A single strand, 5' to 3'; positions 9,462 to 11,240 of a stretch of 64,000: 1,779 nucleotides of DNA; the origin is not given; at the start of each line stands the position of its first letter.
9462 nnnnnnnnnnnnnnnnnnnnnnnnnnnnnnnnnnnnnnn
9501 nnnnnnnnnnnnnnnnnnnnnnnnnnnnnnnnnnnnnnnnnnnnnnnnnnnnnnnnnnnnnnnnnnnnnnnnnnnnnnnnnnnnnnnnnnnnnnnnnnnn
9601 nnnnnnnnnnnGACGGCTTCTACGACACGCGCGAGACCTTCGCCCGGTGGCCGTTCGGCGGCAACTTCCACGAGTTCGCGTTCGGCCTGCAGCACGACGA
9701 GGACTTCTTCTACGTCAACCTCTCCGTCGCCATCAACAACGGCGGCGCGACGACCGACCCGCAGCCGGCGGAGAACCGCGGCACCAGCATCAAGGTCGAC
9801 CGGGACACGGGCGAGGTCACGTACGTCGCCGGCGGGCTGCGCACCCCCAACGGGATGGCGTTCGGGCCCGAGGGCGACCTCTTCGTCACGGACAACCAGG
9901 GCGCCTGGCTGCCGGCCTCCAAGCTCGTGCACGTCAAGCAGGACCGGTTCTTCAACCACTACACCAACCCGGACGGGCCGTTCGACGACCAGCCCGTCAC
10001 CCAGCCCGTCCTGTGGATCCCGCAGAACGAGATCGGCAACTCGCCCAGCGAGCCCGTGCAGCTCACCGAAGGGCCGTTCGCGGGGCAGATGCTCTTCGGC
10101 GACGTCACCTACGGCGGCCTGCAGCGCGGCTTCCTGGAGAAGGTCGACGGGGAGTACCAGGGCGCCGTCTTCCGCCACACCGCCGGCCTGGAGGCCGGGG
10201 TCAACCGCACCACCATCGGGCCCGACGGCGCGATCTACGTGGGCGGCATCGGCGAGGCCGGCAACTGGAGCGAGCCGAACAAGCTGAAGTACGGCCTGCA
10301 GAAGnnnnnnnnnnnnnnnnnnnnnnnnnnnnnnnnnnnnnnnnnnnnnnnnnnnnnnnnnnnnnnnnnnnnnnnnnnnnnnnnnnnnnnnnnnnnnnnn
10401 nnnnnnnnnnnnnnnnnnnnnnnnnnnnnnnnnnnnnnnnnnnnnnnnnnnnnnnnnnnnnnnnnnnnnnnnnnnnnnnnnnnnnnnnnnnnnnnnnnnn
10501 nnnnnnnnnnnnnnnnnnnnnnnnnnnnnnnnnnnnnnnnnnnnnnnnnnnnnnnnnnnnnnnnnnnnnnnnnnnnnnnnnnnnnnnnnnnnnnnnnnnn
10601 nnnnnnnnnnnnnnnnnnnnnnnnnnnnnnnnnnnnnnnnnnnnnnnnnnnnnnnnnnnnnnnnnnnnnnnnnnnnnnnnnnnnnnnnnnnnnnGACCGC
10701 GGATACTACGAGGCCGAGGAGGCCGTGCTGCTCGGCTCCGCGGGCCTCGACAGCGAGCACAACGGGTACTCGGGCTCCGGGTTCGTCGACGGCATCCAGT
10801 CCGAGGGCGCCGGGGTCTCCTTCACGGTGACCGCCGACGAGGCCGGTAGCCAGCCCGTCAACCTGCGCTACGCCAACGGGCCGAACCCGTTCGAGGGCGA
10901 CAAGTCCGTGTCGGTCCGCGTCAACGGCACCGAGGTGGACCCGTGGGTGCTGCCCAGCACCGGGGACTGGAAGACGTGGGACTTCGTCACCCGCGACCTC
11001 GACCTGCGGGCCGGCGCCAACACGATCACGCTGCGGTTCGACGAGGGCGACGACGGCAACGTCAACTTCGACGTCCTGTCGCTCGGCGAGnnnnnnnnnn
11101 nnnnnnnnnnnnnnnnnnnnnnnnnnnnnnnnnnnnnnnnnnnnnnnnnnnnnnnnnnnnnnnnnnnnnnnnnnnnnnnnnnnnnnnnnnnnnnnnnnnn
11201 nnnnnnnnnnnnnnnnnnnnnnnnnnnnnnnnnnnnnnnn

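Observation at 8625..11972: Unusual domain fusion: PA14, GSDH-like beta-propeller, CBM6/35-like, DUF1080 (3-keto-disaccharide hydrolase-like) and Ig in one 1115-aa secreted protein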

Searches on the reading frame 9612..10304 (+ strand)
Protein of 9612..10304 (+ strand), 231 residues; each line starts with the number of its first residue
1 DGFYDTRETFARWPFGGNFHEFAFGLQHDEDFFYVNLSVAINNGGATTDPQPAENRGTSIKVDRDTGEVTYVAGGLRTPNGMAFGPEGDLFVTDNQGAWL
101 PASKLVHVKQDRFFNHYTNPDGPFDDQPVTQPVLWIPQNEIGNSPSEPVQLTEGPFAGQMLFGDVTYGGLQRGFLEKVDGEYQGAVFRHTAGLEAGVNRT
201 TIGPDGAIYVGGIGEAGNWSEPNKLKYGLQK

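Call 45: search_solved_structures(query=window:9612-10304:+, max_evalue=10, show_alignments=5)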
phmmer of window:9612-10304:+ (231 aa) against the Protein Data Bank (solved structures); distinct sequences matched with E-value up to 10: 29.
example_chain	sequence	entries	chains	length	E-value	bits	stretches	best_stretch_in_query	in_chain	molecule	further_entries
3wwa_A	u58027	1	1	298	1.4e-11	47.6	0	72-95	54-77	Pizza7H protein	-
3ww9_A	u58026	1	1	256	2.9e-10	43.3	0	72-96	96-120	pizza6 protein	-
6ren_A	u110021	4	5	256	8.5e-10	41.8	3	39-95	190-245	3fPizza6-SH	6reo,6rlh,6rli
7zcj_A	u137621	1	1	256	5.9e-08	35.7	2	39-95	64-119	Pizza6-TNH-TSH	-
6rej_A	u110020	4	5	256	3.3e-07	33.3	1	39-95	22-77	Pizza6-SH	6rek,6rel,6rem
6qsd_A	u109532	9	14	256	8.9e-07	31.9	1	39-95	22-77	Pizza6S | Pizza6-S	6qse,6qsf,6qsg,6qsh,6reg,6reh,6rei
6f0t_A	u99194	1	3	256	9.4e-07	31.8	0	39-95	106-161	Pizza6-SFW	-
6f0s_A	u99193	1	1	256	3.9e-06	29.8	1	38-95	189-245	Pizza6-SYW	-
7zpz_A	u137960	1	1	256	6.9e-06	29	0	39-95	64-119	Pizza6-TSR-TSH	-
3ww8_A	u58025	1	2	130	7.1e-06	28.9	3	72-95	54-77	Pizza3 protein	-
7zpw_A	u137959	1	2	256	7.2e-06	28.9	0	39-95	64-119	Pizza6-TSK-TSH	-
7zph_A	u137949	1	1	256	7.5e-06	28.8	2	39-95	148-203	Pizza6-TNK-RSH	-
6i37_A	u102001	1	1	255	8.8e-06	28.6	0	39-95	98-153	nv1Pizza6-AYW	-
6i3b_A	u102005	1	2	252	1e-05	28.4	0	39-95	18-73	cPizza6-AYW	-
6f0q_A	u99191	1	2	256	1.1e-05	28.3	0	39-95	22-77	Pizza6-AYW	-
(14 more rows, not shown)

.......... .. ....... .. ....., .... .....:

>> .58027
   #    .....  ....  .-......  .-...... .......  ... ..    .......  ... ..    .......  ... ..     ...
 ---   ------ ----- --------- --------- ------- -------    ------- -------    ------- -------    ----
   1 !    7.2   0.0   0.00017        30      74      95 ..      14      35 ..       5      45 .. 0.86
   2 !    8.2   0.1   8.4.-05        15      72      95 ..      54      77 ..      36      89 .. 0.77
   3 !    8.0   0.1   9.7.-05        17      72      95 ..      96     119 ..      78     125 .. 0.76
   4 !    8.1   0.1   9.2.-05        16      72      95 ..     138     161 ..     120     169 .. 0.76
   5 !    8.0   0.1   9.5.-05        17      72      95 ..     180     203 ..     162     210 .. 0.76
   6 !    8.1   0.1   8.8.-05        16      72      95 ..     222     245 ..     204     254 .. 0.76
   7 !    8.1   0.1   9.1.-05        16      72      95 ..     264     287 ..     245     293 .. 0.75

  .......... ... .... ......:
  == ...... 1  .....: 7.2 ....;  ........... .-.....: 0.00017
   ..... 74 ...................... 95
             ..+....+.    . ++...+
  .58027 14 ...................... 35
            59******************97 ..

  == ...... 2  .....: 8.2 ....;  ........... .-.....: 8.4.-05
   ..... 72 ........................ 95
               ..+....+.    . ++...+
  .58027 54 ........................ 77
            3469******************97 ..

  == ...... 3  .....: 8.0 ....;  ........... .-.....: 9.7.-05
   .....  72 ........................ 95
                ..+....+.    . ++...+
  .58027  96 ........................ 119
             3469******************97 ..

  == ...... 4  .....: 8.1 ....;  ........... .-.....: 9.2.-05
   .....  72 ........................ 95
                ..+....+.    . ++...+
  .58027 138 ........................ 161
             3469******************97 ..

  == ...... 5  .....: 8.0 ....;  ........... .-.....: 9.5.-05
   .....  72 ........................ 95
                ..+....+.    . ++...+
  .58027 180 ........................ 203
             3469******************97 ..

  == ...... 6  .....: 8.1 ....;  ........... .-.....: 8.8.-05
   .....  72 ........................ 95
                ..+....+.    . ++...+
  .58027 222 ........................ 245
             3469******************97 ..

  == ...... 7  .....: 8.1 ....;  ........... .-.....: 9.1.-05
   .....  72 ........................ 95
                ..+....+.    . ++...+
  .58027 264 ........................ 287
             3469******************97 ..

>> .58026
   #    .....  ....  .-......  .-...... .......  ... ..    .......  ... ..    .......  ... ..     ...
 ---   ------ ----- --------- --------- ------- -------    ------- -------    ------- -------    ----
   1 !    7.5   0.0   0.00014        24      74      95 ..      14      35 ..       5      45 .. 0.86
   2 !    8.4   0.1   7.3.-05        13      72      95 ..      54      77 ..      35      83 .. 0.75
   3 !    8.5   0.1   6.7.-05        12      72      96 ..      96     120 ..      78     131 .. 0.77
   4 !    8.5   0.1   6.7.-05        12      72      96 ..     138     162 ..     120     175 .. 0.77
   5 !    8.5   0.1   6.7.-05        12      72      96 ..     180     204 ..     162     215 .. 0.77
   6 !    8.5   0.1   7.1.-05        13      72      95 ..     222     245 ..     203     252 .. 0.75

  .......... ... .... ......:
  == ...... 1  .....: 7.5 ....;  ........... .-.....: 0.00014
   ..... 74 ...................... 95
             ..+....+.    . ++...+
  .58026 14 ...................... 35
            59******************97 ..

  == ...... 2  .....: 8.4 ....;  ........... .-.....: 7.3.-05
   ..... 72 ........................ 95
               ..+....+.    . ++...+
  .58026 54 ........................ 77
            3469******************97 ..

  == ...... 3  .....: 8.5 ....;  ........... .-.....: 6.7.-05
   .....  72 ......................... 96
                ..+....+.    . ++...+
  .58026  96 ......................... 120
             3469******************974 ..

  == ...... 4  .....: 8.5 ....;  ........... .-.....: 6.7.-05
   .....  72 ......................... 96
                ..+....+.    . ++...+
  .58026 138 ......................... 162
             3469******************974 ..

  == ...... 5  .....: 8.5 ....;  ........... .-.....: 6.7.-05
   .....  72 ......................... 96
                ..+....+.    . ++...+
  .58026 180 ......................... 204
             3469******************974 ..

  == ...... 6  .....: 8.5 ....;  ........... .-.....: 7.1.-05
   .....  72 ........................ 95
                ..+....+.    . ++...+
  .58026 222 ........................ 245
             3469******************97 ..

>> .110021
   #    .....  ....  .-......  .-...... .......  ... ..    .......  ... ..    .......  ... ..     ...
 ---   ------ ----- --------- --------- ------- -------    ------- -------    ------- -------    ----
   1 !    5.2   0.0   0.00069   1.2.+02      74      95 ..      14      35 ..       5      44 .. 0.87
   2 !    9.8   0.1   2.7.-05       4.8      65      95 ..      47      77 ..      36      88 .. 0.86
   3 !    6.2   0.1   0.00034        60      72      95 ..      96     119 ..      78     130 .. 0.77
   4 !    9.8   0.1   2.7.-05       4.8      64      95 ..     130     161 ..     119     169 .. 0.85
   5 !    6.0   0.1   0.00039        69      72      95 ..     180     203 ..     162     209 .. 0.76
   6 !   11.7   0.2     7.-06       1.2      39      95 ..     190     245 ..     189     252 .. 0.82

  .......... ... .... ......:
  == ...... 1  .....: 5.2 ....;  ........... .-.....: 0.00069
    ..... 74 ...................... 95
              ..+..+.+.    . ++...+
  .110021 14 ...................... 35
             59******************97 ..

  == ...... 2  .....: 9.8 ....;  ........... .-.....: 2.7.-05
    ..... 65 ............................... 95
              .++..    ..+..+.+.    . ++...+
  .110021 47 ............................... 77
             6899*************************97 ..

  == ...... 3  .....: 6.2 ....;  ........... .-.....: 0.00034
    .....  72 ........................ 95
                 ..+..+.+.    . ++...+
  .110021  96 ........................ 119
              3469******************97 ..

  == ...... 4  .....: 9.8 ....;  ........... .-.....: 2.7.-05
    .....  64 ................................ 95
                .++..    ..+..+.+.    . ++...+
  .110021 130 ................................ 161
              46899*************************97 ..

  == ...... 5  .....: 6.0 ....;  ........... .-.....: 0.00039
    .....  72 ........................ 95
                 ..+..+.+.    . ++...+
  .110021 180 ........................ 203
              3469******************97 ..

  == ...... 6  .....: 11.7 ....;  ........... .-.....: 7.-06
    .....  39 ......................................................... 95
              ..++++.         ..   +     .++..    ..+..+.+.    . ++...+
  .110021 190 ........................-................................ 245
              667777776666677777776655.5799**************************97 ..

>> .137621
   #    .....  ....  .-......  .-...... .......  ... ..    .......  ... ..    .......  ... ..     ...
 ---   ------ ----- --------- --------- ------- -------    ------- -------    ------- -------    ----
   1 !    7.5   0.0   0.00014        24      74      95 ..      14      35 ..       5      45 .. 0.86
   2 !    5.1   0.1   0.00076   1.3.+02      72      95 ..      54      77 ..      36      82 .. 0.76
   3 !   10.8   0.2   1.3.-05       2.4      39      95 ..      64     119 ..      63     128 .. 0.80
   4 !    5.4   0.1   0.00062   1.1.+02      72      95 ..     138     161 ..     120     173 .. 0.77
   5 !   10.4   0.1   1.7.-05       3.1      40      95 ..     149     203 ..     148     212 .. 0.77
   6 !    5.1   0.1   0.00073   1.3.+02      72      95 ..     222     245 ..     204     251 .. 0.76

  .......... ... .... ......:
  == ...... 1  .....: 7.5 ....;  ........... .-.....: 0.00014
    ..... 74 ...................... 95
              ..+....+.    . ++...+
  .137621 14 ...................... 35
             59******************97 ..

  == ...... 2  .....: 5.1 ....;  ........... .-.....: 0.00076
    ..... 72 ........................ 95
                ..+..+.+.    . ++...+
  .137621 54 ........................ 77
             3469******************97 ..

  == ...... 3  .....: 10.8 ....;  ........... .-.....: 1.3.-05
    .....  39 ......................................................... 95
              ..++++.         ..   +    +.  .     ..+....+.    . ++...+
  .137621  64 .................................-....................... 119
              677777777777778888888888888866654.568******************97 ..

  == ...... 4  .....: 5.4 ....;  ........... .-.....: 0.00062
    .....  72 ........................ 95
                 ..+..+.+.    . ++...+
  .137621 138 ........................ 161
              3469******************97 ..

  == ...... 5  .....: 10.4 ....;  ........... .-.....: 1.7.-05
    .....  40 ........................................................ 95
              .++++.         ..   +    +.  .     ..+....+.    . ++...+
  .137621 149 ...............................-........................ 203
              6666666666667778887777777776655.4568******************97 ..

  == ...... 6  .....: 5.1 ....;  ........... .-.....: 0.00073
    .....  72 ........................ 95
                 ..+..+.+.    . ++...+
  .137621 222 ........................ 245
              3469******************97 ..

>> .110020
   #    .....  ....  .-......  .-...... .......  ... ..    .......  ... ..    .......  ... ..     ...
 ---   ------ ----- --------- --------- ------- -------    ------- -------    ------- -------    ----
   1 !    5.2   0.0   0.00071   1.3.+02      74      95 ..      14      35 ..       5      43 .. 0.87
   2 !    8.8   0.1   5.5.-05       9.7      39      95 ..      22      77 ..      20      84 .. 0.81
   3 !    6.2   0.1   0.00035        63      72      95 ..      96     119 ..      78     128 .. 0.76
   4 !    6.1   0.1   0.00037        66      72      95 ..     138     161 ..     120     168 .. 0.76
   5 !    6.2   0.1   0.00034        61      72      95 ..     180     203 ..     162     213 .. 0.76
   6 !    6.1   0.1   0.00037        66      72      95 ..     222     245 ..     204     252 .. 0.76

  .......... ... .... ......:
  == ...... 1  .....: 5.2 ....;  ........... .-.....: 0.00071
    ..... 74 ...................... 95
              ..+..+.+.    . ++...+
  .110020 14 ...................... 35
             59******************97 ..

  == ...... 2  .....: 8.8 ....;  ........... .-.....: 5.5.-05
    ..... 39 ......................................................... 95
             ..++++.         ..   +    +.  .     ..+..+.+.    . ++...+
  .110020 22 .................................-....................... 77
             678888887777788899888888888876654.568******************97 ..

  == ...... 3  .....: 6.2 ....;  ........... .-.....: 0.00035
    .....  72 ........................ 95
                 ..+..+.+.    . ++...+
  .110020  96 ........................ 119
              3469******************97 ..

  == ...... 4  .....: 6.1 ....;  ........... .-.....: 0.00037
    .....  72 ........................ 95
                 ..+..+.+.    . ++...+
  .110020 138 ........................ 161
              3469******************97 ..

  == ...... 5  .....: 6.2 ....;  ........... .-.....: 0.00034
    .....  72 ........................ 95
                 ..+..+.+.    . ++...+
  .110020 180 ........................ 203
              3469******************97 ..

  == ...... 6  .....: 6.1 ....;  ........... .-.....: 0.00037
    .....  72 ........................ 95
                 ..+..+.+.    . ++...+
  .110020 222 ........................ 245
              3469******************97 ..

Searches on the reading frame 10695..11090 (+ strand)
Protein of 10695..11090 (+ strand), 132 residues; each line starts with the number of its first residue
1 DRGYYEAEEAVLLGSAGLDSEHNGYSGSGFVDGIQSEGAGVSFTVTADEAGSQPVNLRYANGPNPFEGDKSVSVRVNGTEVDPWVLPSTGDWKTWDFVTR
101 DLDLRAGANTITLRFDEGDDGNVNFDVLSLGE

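Call 55: search_solved_structures(query=window:10695-11090:+, max_evalue=0.000001, show_alignments=3)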
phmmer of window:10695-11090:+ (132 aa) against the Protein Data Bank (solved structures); distinct sequences matched with E-value up to 0.000001: 22.
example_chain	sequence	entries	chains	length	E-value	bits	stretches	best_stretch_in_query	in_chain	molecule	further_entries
5x7o_A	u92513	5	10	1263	3e-40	140.6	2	14-128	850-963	Glycoside hydrolase family 31 alpha-glucosidase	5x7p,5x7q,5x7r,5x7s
3wnp_A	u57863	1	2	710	1.3e-15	60.9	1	5-131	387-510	Cycloisomaltooligosaccharide glucanotransferase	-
3wnk_A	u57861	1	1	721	2.2e-15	60.1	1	5-131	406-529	Cycloisomaltooligosaccharide glucanotransferase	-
3wnl_A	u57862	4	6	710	2.6e-15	59.9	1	5-131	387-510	Cycloisomaltooligosaccharide glucanotransferase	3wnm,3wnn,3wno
2w87_A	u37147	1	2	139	3.2e-14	56.3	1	15-129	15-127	ESTERASE D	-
2w46_A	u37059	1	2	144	3.5e-14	56.2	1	15-129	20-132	ESTERASE D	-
2w3j_A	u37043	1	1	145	5.1e-14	55.7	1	14-128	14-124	CARBOHYDRATE BINDING MODULE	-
5x7g_A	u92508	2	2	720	1.2e-13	54.5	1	5-131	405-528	Cycloisomaltooligosaccharide glucanotransferase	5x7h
2vzp_A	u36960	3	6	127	1.9e-13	53.8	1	5-126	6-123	EXO-BETA-D-GLUCOSAMINIDASE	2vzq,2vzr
5i0d_A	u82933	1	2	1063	2.5e-13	53.5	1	5-127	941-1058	Lmo2446 protein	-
5f7u_A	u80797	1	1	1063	2.5e-13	53.5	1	5-127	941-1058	Cycloalternan-forming enzyme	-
4kmq_A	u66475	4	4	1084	2.5e-13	53.4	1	5-127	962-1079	Lmo2446 protein | Alpha-xylosidase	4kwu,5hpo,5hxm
2vzs_A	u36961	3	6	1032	7.4e-12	48.7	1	5-117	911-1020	EXO-BETA-D-GLUCOSAMINIDASE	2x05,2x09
2vzt_A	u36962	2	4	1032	7.4e-12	48.7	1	5-117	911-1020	EXO-BETA-D-GLUCOSAMINIDASE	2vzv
2vzu_A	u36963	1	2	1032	7.4e-12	48.7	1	5-117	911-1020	EXO-BETA-D-GLUCOSAMINIDASE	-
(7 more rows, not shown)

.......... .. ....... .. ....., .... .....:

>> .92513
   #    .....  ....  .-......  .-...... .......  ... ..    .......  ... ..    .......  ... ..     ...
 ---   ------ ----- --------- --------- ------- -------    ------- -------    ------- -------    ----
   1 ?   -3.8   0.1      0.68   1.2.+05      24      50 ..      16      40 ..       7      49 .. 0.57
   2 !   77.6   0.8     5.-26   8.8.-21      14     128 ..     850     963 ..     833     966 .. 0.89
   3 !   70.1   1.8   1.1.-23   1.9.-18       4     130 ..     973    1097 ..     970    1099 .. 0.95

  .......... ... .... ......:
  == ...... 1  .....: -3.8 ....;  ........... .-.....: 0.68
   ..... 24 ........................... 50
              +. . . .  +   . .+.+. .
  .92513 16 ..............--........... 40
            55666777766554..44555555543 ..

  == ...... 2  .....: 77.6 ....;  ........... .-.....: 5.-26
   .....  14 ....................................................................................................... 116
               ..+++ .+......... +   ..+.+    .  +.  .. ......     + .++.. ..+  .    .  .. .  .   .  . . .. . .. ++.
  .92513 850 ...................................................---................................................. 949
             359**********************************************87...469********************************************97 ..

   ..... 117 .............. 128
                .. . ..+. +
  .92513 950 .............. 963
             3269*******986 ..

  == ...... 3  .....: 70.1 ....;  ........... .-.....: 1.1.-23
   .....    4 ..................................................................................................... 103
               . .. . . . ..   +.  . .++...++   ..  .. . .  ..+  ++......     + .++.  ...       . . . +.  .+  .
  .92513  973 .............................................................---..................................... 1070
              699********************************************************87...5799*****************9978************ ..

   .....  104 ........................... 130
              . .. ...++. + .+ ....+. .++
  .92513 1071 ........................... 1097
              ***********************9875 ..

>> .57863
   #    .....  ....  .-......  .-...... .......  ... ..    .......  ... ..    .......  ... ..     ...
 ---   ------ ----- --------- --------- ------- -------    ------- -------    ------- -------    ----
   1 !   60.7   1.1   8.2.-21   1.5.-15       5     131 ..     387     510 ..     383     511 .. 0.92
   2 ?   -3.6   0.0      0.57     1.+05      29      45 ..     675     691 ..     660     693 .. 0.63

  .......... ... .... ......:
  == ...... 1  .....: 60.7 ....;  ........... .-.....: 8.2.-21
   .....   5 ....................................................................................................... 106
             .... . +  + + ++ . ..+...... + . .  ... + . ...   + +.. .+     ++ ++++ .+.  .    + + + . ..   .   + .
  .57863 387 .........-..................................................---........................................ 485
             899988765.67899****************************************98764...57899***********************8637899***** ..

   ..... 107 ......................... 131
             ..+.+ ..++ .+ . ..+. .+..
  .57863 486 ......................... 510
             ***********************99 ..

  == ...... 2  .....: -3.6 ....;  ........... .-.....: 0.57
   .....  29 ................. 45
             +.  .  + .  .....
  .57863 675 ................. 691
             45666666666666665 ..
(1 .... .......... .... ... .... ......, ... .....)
